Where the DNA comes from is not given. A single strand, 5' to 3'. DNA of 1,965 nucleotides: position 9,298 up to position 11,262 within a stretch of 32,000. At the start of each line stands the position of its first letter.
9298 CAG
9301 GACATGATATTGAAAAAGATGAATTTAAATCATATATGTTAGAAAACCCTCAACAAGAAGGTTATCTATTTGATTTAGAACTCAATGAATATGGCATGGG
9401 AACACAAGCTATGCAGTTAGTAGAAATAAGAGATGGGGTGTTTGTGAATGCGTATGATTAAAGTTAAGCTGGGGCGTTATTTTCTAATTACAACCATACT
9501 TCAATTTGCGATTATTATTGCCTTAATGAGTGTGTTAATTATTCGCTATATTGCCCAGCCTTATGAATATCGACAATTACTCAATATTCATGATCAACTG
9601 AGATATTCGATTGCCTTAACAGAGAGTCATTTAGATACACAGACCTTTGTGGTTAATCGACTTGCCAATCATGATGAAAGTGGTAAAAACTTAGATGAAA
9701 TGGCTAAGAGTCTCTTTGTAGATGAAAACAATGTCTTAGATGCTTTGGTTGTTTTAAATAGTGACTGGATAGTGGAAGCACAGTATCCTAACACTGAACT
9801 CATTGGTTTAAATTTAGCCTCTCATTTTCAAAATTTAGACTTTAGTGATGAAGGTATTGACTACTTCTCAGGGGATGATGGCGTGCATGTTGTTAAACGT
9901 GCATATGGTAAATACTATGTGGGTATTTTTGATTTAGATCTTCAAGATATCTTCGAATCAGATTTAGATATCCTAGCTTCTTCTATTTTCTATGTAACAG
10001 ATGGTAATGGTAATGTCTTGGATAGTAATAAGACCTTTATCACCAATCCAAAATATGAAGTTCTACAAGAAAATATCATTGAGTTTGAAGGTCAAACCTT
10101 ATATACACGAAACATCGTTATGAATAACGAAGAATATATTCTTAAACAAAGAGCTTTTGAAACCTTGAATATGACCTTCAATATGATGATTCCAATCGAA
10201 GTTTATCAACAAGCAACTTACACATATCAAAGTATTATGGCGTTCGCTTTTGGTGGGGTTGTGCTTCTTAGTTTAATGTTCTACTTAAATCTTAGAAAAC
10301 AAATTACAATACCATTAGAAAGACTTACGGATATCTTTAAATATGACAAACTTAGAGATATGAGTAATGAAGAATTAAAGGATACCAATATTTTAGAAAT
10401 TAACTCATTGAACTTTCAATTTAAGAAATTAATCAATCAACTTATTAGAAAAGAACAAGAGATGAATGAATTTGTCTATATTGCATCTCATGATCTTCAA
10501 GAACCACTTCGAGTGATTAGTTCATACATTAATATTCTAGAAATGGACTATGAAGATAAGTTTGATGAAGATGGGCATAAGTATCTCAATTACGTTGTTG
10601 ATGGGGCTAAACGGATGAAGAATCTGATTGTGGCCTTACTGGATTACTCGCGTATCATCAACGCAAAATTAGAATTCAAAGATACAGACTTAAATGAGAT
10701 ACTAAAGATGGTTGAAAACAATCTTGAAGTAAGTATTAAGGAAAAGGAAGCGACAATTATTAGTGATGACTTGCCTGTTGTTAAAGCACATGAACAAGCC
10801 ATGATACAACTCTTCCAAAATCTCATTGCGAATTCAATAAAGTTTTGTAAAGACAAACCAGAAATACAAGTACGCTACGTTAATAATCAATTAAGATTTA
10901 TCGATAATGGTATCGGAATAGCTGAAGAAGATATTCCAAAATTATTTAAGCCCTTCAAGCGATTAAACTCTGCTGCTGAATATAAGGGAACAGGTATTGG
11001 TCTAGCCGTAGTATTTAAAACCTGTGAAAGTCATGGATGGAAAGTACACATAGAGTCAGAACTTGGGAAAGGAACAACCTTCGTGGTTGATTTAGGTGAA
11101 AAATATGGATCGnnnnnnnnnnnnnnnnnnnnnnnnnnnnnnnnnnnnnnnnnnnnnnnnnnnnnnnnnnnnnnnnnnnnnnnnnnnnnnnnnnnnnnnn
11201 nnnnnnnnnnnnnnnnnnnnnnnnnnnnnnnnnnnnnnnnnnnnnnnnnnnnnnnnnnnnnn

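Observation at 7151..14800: Orphan tandem solute-binding lipoproteins wired to a sensor kinase, two receivers and an HD-GYP enzyme: a candidate binding-protein-dependent c-di-GMP switch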

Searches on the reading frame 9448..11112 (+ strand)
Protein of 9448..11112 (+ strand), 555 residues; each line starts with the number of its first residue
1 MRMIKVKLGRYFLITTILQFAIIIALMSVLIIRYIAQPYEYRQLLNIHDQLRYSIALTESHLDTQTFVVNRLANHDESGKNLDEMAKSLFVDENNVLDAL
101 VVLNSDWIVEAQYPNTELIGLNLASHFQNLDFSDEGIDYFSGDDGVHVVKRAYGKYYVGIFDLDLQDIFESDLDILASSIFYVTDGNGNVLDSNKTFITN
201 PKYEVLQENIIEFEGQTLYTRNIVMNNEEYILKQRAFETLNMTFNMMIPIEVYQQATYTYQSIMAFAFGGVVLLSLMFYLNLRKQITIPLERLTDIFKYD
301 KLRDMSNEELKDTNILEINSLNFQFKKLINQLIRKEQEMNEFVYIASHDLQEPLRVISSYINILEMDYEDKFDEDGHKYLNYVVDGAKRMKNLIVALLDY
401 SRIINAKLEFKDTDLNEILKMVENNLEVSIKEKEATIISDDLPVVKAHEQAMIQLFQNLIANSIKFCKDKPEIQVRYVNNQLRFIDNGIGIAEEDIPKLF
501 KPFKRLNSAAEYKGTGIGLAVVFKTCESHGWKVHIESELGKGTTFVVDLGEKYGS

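Call 3: search_protein_families(library=pfam, proteins=[window:9448-11112:+], max_evalue=0.1)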
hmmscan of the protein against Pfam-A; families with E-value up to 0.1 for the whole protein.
window:9448-11112:+ (555 aa): 3 families
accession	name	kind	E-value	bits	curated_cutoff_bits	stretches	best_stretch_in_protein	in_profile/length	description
PF02518.31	HATPase_c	-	1.1e-22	81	26.4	1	449-549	3-107/111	Histidine kinase-, DNA gyrase B-, and HSP90-like ATPase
PF00512.31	HisKA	-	1.8e-11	44.4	26.9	1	339-403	2-63/66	His Kinase A (phospho-acceptor) domain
PF24932.1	UBA_NBR1_C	-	0.034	14.5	27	1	410-431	13-35/40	Next to BRCA1 gene 1 protein-like, C-terminal UBA domain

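Call 4: search_protein_families(library=ncbifam, proteins=[window:9448-11112:+], max_evalue=0.1)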
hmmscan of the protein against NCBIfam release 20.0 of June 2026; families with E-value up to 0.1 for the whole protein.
window:9448-11112:+ (555 aa): 74 families (the best 25 are shown)
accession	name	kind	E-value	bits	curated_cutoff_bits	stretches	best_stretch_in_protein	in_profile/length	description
TIGR02966.1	phoR_proteo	equivalog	6.7e-40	137.1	334.2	1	329-548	104-332/333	phosphate regulon sensor histidine kinase PhoR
NF047465.1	hybrid_HK_LvrA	exception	1e-38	133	1200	1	316-549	576-816/819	hybrid histidine kinase/response regulator LvrA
NF046044.1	PnpS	equivalog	4.8e-35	121.3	400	1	330-549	161-389/390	two-component system histidine kinase PnpS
NF033092.0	HK_WalK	equivalog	1e-31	110.2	725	1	334-549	367-592/594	cell wall metabolism sensor histidine kinase WalK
NF052314.1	T9SS_HK_PorY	subfamily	6.5e-29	101.2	350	1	200-538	68-408/418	PorY family sensor histidine kinase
NF006800.0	PRK09303.1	equivalog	1.5e-28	99.9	342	1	308-547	119-373/383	histidine kinase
NF008468.0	PRK11360.1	equivalog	4.3e-27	94.7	646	1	344-549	401-606/616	two-component system sensor histidine kinase AtoS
NF047874.1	MASE3_PAS_HK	subfamily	1.3e-26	93.6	560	1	314-549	384-623/655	MASE3 domain-containing sensor histidine kinase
NF045911.1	TCSHisKinNblS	equivalog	5e-26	91.2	1000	1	333-549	378-618/621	two-component system sensor histidine kinase NblS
NF008235.0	PRK11006.1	equivalog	2.4e-24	86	390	1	329-551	194-423/431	phosphate regulon sensor histidine kinase PhoR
NF038297.2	hybrid_HK_HrmK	equivalog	5.9e-24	84.7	725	1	320-549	213-455/607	hybrid histidine kinase/response regulator HrmK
NF041880.1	EPS_EpsF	equivalog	1.2e-23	83.3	900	1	336-547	271-489/492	response regulator EpsF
NF041735.1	hist_kin_RppB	equivalog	1.4e-23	83.4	400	1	337-549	214-437/438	two-component system sensor histidine kinase RppB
NF008312.0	PRK11100.1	equivalog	5.5e-23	81.5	356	1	268-549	188-472/477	two-component system sensor histidine kinase CreC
NF041210.1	his_kin_PieS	equivalog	6.2e-23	81.5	850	1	287-549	192-468/474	two component system sensor histidine kinase PieS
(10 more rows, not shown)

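Call 10: find_encoding_contigs(protein=window:9448-11112:+, flank=10000, max_places=6)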
Protein window:9448-11112:+ (555 aa): no gene with exactly this product is on record in the collection.

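Call 11: find_homologous_proteins(query=window:9448-11112:+, max_evalue=0.00001)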
Query window:9448-11112:+ (555 aa): 7999 proteins with E <= 0.00001 among 8000 candidates; the best 120 are listed.
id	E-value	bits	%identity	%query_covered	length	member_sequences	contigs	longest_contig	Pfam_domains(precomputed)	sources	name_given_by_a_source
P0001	0.0e+0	1218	100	100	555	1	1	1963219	PF02518.32,PF00512.32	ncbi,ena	-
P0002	0.0e+0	1157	95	100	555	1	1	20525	PF02518.32,PF00512.32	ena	-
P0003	1.3e-96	343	36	99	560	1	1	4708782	PF02518.32,PF00512.32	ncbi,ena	-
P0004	7.9e-84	300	41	39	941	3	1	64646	PF08447.19,PF13426.14,PF13188.14,PF08448.17,PF02518.32,PF00512.32,PF00989.32,PF00072.31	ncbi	-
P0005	5.4e-57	212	45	44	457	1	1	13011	PF02518.32,PF00512.32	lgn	-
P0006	6.3e-57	212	46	41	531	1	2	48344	PF00672.31,PF02518.32,PF00512.32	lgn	-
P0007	1.4e-56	211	49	41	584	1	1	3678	PF13426.14,PF02518.32,PF00512.32,PF16927.12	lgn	-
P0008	4.5e-56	209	42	46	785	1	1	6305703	PF08447.19,PF13426.14,PF05227.20,PF08448.17,PF02518.32,PF00512.32,PF00989.32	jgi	jgi:PAS domain S-box-containing protein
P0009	4.5e-56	209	48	42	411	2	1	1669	PF00672.31,PF02518.32,PF00512.32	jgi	jgi:signal transduction histidine kinase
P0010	4.7e-56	209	49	39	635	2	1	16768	PF08447.19,PF13426.14,PF13188.14,PF08448.17,PF02518.32,PF00512.32,PF13493.12,PF00989.32,PF14501.13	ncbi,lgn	-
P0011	5.7e-56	209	46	46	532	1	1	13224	PF08447.19,PF13426.14,PF02518.32,PF00512.32,PF13493.12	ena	-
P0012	6.3e-56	208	45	41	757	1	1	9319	PF08447.19,PF13426.14,PF13188.14,PF24820.2,PF08448.17,PF02518.32,PF00512.32,PF00989.32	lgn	-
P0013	8.6e-56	208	42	42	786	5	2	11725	PF08447.19,PF13426.14,PF13188.14,PF08448.17,PF02518.32,PF00512.32,PF00989.32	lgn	-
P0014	1.2e-55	207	44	43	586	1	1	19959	PF13426.14,PF13185.13,PF01590.33,PF02518.32,PF00512.32,PF00989.32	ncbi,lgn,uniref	ncbi:ATP-binding protein [Aerosakkonemataceae cyanobacterium BLCC-F50]|uniref:histidine kinase n=1 T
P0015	1.6e-55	207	33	83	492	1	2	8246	PF02518.32,PF00512.32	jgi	jgi:signal transduction histidine kinase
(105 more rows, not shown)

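Call 12: find_encoding_contigs(protein=P0003, flank=10000, max_places=4)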
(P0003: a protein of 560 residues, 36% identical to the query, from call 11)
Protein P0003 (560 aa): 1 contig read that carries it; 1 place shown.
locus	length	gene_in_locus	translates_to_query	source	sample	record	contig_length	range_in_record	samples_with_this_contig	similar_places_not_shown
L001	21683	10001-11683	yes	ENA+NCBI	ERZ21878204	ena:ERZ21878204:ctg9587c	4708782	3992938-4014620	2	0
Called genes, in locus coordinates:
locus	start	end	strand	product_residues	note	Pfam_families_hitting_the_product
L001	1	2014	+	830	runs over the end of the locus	PF02743:dCache_1, PF22673:MCP-like_PDC_1, PF08448:PAS_4, PF00990:GGDEF, PF01966:HD, PF13487:HD_5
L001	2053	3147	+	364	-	PF00990:GGDEF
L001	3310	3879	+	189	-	PF00440:TetR_N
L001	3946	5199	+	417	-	PF25917:BSH_RND, PF25975:CzcB_C (faint), PF25989:YknX_C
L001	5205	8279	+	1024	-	PF00873:ACR_tran, PF02355:SecD_SecF_C (weak)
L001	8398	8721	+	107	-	-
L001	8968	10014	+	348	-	PF13458:Peripla_BP_6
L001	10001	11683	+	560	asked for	PF00512:HisKA, PF02518:HATPase_c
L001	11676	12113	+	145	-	PF00072:Response_reg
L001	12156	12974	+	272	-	PF00072:Response_reg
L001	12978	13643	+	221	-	-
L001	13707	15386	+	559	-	PF13487:HD_5, PF01966:HD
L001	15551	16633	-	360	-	PF00672:HAMP (faint), PF00211:Guanylate_cyc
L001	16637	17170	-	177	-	PF02830:V4R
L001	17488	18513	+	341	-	PF17179:Fer4_22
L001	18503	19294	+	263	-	PF00175:NAD_binding_1, PF10418:DHODB_Fe-S_bind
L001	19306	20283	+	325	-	PF03460:NIR_SIR_ferr, PF01077:NIR_SIR, PF12838:Fer4_7 (weak), PF13187:Fer4_9 (weak), PF13237:Fer4_10 (weak), PF14697:Fer4_21 (weak), PF00037:Fer4, PF12837:Fer4_6 (weak), +1 more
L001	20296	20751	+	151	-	PF02915:Rubrerythrin (weak)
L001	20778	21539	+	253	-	PF01226:Form_Nir_trans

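Call 13: find_encoding_contigs(protein=P0002, flank=10000, max_places=4)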
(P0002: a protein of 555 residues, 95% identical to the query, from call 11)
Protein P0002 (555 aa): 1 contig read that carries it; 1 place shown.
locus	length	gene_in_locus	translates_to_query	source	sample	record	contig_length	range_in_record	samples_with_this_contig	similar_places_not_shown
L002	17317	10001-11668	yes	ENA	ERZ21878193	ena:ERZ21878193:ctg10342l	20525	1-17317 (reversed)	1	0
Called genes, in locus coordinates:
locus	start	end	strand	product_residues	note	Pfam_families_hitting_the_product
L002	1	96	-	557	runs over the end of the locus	PF05157:MshEN, PF00437:T2SSE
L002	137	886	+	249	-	PF06750:A24_N_bact, PF01478:Peptidase_A24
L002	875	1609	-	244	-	-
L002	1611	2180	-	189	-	-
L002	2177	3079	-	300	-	PF11104:PilM_2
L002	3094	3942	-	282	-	PF00482:T2SSF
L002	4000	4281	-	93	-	-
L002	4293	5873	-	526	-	PF23981:DUF7305 (faint)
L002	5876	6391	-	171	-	PF07963:N_methyl (weak)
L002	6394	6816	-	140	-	PF07963:N_methyl (weak)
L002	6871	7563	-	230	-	PF14808:TMEM164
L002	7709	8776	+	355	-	PF13458:Peripla_BP_6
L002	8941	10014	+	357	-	PF01094:ANF_receptor (weak), PF13458:Peripla_BP_6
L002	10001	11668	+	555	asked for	PF00512:HisKA, PF02518:HATPase_c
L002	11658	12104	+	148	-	PF00072:Response_reg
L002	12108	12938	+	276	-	PF00072:Response_reg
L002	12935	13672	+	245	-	-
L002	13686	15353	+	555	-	PF13487:HD_5, PF01966:HD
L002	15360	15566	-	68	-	PF12669:FeoB_associated (weak)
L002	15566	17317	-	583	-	?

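Call 23: search_protein_families(library=pfam, proteins=[L001:12516-12971:+, L001:12978-13640:+, L001:13707-14180:+, L001:14739-15383:+, L001:10100-10810:+], max_evalue=10)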
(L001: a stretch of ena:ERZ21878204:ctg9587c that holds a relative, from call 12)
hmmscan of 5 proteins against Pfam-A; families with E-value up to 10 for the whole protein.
L001:12516-12971:+ (152 aa): 1 family
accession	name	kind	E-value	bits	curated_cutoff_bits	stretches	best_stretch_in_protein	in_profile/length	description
PF24608.2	PDDEXK_15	-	0.041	14.2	27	1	50-119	54-124/164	Phage putative PDDEXK endonuclease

L001:12978-13640:+ (221 aa): 1 family
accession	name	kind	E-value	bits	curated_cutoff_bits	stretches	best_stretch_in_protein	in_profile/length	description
PF20302.4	HisK-N-like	-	0.095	13.3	27.8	1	20-88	39-107/132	HisK-N-like globin domain of the ASK signalosome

L001:13707-14180:+ (158 aa): 0 families

L001:14739-15383:+ (215 aa): 1 family
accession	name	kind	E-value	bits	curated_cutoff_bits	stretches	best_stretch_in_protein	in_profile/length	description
PF02752.27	Arrestin_C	-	0.075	13.8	27.7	1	147-184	17-54/137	Arrestin (or S-antigen), C-terminal domain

L001:10100-10810:+ (237 aa): 2 families
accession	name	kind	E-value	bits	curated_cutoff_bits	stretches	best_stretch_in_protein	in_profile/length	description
PF06684.16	AA_synth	-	0.018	15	27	1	124-222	33-131/175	Amino acid synthesis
PF18601.6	EZH2_N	-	0.1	13.4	32.9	1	40-67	41-68/79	EZH2 N-terminal domain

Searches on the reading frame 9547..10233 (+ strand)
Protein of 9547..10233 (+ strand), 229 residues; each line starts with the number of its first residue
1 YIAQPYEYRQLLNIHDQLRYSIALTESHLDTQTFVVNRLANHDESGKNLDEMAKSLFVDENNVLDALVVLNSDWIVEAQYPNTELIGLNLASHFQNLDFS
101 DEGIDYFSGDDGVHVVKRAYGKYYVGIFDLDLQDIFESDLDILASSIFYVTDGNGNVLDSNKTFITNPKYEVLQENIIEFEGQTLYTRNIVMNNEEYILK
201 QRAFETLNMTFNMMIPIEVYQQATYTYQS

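Call 23: search_protein_families(library=pfam, proteins=[window:9547-10233:+], max_evalue=10)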
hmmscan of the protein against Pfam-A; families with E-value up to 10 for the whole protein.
window:9547-10233:+ (229 aa): 0 families

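Call 26: search_protein_representatives(protein=window:9547-10233:+)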
Query: 229 residues. Proteins with E-value up to 0.001 (for the whole library): 2; up to 1e-10: 2; up to 1e-30: 1. The best 2 are listed.
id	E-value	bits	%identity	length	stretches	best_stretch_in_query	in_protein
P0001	6.8e-145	496.4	100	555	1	1-229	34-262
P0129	6.7e-12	61.7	28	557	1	5-228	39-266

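Call 29: find_encoding_contigs(protein=P0129, flank=10000, max_places=4)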
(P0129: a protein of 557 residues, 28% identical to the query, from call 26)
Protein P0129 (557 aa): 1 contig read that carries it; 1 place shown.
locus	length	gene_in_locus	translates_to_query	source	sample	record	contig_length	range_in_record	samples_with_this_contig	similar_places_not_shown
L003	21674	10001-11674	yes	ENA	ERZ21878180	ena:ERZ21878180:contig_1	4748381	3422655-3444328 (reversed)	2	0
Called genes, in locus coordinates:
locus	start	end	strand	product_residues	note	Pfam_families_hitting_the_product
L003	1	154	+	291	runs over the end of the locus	PF00528:BPD_transp_1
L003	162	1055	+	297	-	PF00528:BPD_transp_1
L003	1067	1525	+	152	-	PF13669:Glyoxalase_4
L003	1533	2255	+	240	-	PF00106:adh_short, PF13561:adh_short_C2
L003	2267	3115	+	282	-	PF01261:AP_endonuc_2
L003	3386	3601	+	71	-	-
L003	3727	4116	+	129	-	-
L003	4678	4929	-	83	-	PF01408:GFO_IDH_MocA (weak)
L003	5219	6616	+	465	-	PF01609:DDE_Tnp_1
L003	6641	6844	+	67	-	-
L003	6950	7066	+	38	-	-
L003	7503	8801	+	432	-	PF13426:PAS_9 (weak), PF00990:GGDEF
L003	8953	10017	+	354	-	PF13458:Peripla_BP_6, PF01094:ANF_receptor (faint)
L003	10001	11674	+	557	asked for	PF00512:HisKA, PF02518:HATPase_c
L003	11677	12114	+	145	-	PF00072:Response_reg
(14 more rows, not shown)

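Call 68: predict_structure(alignment_id=A10)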
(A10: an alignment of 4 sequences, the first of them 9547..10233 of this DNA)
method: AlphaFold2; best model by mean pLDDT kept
length: 229 residues; sequences in the alignment: 4
mean_pLDDT: 54.3   pTM: 0.49
mean pLDDT of the five models: 54.3, 48.9, 47.8, 46.3, 36.3
residues with pLDDT >= 90: 0; 70-90: 39; 50-70: 91; < 50: 99
segments of 3 or more residues with pLDDT < 50: 1-4, 16-18, 23-50, 58-64, 70-98, 133-135, 137-139, 181-183, 223-229
pLDDT, mean of each block of 10 residues (from residue 1): 44 51 46 42 40 51 49 36 38 45 53 58 57 48 65 66 60 72 64 80 66 74 42
secondary structure, 60 per line:
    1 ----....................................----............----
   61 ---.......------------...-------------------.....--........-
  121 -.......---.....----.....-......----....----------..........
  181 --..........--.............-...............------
elements in order: H5-40 H45-56 E64-70 E105-109 E112-119 E122-128 H132-136 H141-145 E147-152 E157-160 E171-180 E183-192 E195-204 E209-216 H217-223

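Call 73: fold_search(model_id=the predicted structure, library=pdb)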
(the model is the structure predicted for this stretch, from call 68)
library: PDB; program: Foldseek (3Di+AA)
matches with E <= 10: 1209; with E <= 0.001: 32
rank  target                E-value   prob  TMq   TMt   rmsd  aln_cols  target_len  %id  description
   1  6iop_A                3.1e-05  1.00  0.35  0.34  12.8       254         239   12  The ligand binding domain of Mlp24 (released 2019-03-20)
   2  3lif_B                6.0e-05  1.00  0.39  0.37  11.5       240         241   11  Crystal Structure of the extracellular domain of the putative histidine kinase rpHK1S-Z16 (released 2010-05-05)
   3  6ior_C                6.0e-05  1.00  0.32  0.31  12.6       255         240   10  The ligand binding domain of Mlp24 with asparagine (released 2019-03-20)
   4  6iou_A                6.7e-05  1.00  0.36  0.35  11.9       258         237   11  The ligand binding domain of Mlp24 with serine (released 2019-03-06)
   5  6iot_B                6.7e-05  1.00  0.30  0.29  12.3       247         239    8  The ligand binding domain of Mlp24 with arginine (released 2019-03-20)
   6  6iot_D                7.1e-05  1.00  0.29  0.28  12.4       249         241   11  The ligand binding domain of Mlp24 with arginine (released 2019-03-20)
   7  6ios                  7.5e-05  1.00  0.36  0.35  11.3       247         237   11  The ligand binding domain of Mlp24 with proline (released 2019-03-06)
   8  6ior_A                8.3e-05  1.00  0.30  0.29  13.4       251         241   11  The ligand binding domain of Mlp24 with asparagine (released 2019-03-20)
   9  6mni_A                1.2e-04  1.00  0.36  0.33  10.2       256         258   14  Structure of the tandem CACHE domain of PscC (released 2019-10-16)
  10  3lif_A                1.2e-04  1.00  0.38  0.36  12.4       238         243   12  Crystal Structure of the extracellular domain of the putative histidine kinase rpHK1S-Z16 (released 2010-05-05)
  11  6ioq                  1.2e-04  1.00  0.35  0.34  13.0       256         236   12  The ligand binding domain of Mlp24 with glycine (released 2019-03-06)
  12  9a65_B                1.3e-04  1.00  0.39  0.17   9.9       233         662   11  Integrative model of YVAQ-MCPB by crosslinking MS and deep learning (released 2024-09-18)
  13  5t7m_B                1.8e-04  1.00  0.42  0.41  10.3       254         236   14  LIGAND BINDING DOMAIN OF PSEUDOMONAS AERUGINOSA PAO1 AMINO ACID CHEMORECEPTOR PCTA IN COMPLEX WITH L-TRP (released 2017-09-20)
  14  8bmv_B                1.9e-04  1.00  0.37  0.35  11.3       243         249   11  Ligand binding domain of the P. Putida receptor McpH in complex with Uric acid (released 2024-07-24)
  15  7k5n                  1.9e-04  1.00  0.31  0.30  12.2       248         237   11  Ligand binding domain (tandem PAS/dCache) of Aeromonas caviae diguanylate cyclase with proline bound (released 2021-08-18)
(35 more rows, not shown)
